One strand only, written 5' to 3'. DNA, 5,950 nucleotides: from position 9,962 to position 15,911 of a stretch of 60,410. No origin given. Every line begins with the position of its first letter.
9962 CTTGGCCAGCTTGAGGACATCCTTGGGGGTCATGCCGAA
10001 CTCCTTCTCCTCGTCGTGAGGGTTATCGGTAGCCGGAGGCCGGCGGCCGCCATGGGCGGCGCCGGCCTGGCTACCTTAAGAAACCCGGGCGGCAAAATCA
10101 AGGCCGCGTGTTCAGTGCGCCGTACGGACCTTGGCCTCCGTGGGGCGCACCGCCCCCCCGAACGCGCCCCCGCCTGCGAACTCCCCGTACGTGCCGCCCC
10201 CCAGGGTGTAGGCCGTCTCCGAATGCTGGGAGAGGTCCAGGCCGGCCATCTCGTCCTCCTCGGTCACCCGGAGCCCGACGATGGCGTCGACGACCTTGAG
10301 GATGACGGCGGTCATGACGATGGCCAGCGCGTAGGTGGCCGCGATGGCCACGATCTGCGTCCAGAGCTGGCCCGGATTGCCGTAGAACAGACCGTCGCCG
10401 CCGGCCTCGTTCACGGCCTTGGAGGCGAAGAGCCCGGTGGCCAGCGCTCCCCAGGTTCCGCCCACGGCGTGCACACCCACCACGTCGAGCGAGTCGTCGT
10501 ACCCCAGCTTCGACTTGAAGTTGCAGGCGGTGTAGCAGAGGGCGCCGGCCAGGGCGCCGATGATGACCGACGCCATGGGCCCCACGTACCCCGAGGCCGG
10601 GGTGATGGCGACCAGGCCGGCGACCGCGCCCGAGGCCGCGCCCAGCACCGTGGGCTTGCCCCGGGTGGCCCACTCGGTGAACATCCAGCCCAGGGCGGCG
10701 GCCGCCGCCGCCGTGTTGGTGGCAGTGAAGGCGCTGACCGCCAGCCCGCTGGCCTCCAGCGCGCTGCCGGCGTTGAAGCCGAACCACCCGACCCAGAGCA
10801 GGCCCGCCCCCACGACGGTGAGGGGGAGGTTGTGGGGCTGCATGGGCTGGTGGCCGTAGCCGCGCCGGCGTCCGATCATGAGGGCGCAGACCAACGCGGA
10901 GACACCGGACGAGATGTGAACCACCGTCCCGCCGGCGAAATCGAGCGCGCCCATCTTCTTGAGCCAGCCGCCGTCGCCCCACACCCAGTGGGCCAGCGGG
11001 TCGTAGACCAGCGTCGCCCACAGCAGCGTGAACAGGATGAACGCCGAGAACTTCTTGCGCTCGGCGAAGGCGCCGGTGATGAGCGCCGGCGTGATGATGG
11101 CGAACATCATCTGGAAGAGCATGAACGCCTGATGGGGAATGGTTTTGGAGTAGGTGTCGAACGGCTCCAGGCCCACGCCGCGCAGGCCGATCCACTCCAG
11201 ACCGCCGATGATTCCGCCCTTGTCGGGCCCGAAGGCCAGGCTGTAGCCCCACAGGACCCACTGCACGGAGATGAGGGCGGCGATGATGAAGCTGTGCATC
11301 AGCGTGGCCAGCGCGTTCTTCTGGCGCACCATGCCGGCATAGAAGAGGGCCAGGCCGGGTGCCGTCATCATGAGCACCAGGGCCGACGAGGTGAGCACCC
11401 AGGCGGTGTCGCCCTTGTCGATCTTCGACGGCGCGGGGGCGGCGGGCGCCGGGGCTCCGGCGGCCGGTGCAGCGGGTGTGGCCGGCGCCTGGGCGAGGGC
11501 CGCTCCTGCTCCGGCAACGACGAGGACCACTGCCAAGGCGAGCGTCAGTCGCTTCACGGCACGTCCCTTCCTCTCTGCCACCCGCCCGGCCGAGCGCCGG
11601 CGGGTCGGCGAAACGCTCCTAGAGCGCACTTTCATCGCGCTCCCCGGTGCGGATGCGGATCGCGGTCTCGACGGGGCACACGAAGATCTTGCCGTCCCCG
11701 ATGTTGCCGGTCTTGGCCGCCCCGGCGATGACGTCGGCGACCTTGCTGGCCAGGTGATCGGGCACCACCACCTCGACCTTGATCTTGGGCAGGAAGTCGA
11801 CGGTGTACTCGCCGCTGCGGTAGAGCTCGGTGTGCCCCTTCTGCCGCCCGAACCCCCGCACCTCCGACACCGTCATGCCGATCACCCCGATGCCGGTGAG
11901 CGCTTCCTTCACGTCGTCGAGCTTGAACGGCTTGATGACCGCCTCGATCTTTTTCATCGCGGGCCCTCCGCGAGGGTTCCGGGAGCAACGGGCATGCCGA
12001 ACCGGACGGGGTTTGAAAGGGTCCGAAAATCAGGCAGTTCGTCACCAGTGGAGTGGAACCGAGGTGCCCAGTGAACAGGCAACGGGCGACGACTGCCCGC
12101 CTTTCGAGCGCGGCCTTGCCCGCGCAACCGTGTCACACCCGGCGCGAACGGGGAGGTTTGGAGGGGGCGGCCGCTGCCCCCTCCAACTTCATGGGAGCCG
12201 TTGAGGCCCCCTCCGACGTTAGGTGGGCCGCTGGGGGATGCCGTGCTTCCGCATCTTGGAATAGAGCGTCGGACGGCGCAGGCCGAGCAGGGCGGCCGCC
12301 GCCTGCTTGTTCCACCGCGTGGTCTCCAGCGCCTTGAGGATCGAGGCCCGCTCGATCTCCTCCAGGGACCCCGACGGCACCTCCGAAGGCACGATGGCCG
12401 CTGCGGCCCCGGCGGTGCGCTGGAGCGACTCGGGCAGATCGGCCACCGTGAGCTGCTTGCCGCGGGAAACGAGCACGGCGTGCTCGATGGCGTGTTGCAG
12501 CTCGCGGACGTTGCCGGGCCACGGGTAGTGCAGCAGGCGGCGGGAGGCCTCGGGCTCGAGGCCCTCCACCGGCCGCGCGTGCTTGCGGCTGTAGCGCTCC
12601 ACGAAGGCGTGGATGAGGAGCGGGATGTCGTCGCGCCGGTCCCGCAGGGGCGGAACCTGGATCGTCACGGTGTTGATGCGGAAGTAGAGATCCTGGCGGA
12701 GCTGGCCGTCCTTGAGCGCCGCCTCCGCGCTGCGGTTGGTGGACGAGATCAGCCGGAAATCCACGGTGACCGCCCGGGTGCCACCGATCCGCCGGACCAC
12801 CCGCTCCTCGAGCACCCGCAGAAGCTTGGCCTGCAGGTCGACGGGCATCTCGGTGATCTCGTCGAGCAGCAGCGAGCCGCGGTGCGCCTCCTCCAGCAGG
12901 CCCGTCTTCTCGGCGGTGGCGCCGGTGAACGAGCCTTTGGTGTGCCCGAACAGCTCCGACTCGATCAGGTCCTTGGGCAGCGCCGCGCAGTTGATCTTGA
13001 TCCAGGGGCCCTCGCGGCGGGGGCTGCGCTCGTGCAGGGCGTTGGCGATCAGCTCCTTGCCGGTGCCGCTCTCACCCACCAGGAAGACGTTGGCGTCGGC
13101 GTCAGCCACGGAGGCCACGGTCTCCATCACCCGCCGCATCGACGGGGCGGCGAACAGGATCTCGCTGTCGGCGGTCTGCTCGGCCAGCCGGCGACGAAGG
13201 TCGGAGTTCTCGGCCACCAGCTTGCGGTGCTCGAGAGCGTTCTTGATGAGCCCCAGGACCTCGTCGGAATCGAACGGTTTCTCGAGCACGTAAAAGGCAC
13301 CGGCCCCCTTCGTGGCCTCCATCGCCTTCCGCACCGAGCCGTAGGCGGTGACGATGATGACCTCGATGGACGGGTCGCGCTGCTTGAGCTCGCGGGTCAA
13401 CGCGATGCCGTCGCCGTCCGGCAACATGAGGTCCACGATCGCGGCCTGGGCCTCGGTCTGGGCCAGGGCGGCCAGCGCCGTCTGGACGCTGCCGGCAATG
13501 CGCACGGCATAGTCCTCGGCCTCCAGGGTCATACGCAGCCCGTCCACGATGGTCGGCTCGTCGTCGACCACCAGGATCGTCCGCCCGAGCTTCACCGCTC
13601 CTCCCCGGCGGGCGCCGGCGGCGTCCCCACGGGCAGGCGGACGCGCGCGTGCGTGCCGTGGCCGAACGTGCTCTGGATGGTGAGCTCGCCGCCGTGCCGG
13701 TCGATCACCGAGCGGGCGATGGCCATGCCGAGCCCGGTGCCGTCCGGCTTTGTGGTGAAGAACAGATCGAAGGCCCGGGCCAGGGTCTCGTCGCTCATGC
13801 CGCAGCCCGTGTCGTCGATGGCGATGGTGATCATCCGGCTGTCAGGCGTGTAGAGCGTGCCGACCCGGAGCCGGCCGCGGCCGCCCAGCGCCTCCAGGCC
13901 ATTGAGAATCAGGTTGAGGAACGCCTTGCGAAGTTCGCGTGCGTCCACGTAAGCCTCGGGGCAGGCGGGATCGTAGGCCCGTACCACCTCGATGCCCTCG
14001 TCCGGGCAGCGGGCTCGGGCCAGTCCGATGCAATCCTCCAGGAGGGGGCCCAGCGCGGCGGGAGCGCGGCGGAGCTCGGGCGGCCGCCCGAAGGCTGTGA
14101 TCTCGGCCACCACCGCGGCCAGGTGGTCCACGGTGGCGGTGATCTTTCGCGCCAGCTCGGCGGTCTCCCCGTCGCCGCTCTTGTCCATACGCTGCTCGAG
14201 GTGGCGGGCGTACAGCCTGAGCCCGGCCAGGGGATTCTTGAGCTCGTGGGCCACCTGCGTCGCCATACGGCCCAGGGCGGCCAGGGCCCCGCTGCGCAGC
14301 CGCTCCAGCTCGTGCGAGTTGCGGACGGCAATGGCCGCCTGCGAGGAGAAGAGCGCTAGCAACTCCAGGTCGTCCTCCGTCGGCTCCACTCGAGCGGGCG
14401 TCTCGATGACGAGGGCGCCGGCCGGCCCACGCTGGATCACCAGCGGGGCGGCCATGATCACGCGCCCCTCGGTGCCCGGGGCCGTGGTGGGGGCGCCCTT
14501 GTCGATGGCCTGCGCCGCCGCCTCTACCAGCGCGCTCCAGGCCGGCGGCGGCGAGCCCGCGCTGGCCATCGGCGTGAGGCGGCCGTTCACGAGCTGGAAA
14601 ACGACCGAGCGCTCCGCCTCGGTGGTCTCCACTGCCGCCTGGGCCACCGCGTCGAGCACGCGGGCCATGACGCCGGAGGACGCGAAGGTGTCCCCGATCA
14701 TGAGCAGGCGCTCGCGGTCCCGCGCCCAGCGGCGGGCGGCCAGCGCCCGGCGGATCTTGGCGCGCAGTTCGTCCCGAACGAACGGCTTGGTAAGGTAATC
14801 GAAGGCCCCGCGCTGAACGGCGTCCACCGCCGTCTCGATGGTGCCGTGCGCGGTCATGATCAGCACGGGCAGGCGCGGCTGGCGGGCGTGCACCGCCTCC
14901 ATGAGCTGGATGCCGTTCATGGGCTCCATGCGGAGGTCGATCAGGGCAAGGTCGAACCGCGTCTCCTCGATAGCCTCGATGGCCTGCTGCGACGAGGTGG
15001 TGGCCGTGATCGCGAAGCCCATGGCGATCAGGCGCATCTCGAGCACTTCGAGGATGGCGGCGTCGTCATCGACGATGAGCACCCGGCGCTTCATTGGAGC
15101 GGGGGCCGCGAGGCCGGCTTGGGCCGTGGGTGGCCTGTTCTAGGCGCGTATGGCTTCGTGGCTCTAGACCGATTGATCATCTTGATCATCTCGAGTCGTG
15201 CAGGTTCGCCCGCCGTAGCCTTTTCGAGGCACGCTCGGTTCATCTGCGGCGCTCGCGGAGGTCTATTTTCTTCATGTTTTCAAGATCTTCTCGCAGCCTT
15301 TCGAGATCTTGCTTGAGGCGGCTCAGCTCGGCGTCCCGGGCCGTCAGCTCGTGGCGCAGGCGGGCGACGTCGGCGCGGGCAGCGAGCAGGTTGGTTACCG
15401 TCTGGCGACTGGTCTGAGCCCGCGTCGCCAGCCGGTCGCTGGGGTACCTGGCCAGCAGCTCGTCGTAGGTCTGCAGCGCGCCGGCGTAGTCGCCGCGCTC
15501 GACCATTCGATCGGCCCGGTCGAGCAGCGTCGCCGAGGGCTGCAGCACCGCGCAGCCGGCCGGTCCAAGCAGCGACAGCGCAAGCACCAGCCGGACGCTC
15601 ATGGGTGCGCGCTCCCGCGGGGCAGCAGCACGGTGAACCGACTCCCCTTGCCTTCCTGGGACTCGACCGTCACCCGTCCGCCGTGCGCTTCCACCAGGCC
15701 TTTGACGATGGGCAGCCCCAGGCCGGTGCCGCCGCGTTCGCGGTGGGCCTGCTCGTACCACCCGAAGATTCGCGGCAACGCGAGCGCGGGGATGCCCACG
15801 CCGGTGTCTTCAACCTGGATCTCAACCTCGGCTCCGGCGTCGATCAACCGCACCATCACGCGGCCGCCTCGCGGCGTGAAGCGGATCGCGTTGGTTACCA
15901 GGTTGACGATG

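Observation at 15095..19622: A ~95-nt element duplicated immediately upstream of two start codons (REC-GAF kinase operon and cofG), in the same orientation relative to each gene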

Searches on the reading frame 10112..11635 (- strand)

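Call 11: search_protein_families(library=pfam, proteins=[window:10112-11635:-])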
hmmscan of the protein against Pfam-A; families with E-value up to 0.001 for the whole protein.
window:10112-11635:- (507 aa): 1 family
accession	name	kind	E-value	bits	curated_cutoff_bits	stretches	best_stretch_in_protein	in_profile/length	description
PF00909.26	Ammonium_transp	-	3.1e-137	458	23.2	1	78-476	1-399/399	Ammonium Transporter Family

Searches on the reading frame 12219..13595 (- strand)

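Call 11: search_protein_families(library=pfam, proteins=[window:12219-13595:-])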
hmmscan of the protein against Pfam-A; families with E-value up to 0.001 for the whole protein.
window:12219-13595:- (458 aa): 9 families
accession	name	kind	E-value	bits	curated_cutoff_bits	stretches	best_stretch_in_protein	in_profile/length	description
PF00158.32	Sigma54_activat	-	4.2e-65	219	20.2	1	148-313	3-168/168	Sigma-54 interaction domain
PF25601.1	AAA_lid_14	-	1.4e-26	92.6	27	1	318-396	1-79/87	AAA+ ATPase lid domain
PF00072.30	Response_reg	-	2.9e-24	85.8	30.2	1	7-116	1-109/111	Response regulator receiver domain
PF14532.12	Sigma54_activ_2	-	4.2e-22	79.3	25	1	150-317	4-138/138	Sigma-54 interaction domain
PF02954.25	HTH_8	-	4.9e-14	52.2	22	1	410-451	1-42/42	Bacterial regulatory protein, Fis family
PF07728.20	AAA_5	-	1.6e-10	41.6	22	1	169-290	1-125/139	AAA domain (dynein-related subfamily)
PF01078.27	Mg_chelatase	-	9.2e-07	28.9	20.3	0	225-296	93-166/207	Magnesium chelatase, subunit ChlI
PF07724.20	AAA_2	-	7.8e-06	26.5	27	1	168-296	4-133/166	AAA domain (Cdc48 subfamily)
PF13191.12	AAA_16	-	0.00033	21.6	32.6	1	155-266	11-124/167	AAA ATPase domain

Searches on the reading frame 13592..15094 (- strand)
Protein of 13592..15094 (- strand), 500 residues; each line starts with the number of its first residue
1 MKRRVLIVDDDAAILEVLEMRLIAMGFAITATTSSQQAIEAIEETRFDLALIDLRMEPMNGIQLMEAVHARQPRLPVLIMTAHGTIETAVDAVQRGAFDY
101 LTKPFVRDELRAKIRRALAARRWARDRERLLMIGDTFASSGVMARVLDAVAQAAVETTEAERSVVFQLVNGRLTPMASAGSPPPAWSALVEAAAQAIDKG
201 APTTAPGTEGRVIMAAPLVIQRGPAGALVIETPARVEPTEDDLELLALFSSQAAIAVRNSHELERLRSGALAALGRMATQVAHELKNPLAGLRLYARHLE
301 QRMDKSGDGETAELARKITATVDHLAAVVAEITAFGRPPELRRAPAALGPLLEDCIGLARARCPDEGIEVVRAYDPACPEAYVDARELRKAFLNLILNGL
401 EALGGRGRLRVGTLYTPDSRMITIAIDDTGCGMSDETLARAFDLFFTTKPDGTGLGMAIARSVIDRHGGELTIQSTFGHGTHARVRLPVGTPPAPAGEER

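Call 11: search_protein_families(library=pfam, proteins=[window:13592-15094:-])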
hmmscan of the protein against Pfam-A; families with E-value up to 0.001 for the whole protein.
window:13592-15094:- (500 aa): 7 families
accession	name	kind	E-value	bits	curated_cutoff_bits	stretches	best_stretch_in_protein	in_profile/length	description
PF00072.30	Response_reg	-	2.3e-29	102.2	30.2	1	5-115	1-111/111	Response regulator receiver domain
PF02518.31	HATPase_c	-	2.3e-20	73.5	26.4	1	384-489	2-109/111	Histidine kinase-, DNA gyrase B-, and HSP90-like ATPase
PF13492.12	GAF_3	-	3.8e-13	50.4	27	1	144-259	3-129/129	GAF domain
PF00512.31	HisKA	-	2.4e-09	37.6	26.9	1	274-337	2-62/66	His Kinase A (phospho-acceptor) domain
PF01590.32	GAF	-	9.6e-07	29.8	22.4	1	145-257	4-133/133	GAF domain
PF13185.12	GAF_2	-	8e-06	26.5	28.6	1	146-257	7-135/136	GAF domain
PF06490.17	FleQ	-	0.00016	22.4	22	1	4-117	1-106/108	Flagellar regulatory protein FleQ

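Call 12: find_encoding_contigs(protein=window:13592-15094:-, flank=10000, max_places=10)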
Protein window:13592-15094:- (500 aa): 3 contigs read that carry it; 1 place shown.
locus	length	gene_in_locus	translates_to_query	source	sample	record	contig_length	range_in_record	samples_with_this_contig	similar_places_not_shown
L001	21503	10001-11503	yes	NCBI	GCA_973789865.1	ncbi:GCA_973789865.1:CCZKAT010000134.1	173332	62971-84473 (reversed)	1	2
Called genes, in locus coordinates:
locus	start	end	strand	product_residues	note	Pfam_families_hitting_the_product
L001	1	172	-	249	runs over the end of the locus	PF01996:F420_ligase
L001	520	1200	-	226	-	PF01983:CofC, PF12804:NTP_transf_3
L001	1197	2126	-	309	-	PF01933:CofD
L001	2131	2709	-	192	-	-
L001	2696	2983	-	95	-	PF00216:Bac_DNA_binding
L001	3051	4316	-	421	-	PF04055:Radical_SAM, PF19288:CofH_C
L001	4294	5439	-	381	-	PF04055:Radical_SAM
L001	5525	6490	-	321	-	PF00296:Bac_luciferase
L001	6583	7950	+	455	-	PF07690:MFS_1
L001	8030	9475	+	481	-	PF12729:4HB_MCP_1, PF00672:HAMP, PF00512:HisKA, PF02518:HATPase_c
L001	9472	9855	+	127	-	-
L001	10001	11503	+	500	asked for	PF00072:Response_reg, PF01590:GAF (weak), PF13185:GAF_2 (faint), PF13492:GAF_3, PF00512:HisKA, PF02518:HATPase_c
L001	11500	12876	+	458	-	PF00072:Response_reg, PF00158:Sigma54_activat, PF01078:Mg_chelatase (faint), PF14532:Sigma54_activ_2, PF07724:AAA_2 (weak), PF07728:AAA_5, PF25601:AAA_lid_14, PF02954:HTH_8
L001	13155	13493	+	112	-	PF00543:P-II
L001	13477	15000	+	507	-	PF00909:Ammonium_transp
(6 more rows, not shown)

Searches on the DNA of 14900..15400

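Call 8: search_rna_families(source=window, start=14900, end=15400, threshold=evalue, max_evalue=10)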
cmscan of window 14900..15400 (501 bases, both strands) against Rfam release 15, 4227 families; matches with E-value up to 10: 0.
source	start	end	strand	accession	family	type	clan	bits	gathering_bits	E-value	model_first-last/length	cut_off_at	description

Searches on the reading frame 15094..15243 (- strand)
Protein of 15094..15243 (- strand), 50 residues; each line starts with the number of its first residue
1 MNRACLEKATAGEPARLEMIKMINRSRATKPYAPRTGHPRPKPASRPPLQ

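Call 59: search_protein_representatives(protein=window:15094-15243:-)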
Query: 50 residues. Proteins with E-value up to 0.001 (for the whole library): 3; up to 1e-10: 0; up to 1e-30: 0. The best 3 are listed.
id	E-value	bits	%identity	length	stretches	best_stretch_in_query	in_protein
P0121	7.2e-05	38.5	71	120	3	30-50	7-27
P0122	2.5e-04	36.9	69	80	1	22-50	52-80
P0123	2.9e-04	36.6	47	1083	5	26-42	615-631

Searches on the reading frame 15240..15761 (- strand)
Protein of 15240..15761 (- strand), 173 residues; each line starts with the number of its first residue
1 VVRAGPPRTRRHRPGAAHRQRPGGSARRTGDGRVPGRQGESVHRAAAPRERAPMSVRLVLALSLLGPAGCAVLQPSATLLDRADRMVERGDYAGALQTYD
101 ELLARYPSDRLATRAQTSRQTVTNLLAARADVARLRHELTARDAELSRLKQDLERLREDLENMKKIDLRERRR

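Call 11: search_protein_families(library=pfam, proteins=[window:15240-15761:-])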
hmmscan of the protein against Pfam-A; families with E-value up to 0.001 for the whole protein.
window:15240-15761:- (173 aa): 1 family
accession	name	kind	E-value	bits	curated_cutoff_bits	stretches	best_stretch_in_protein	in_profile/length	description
PF13428.12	TPR_14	-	0.00011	23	23.5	1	78-114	3-39/44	Tetratricopeptide repeat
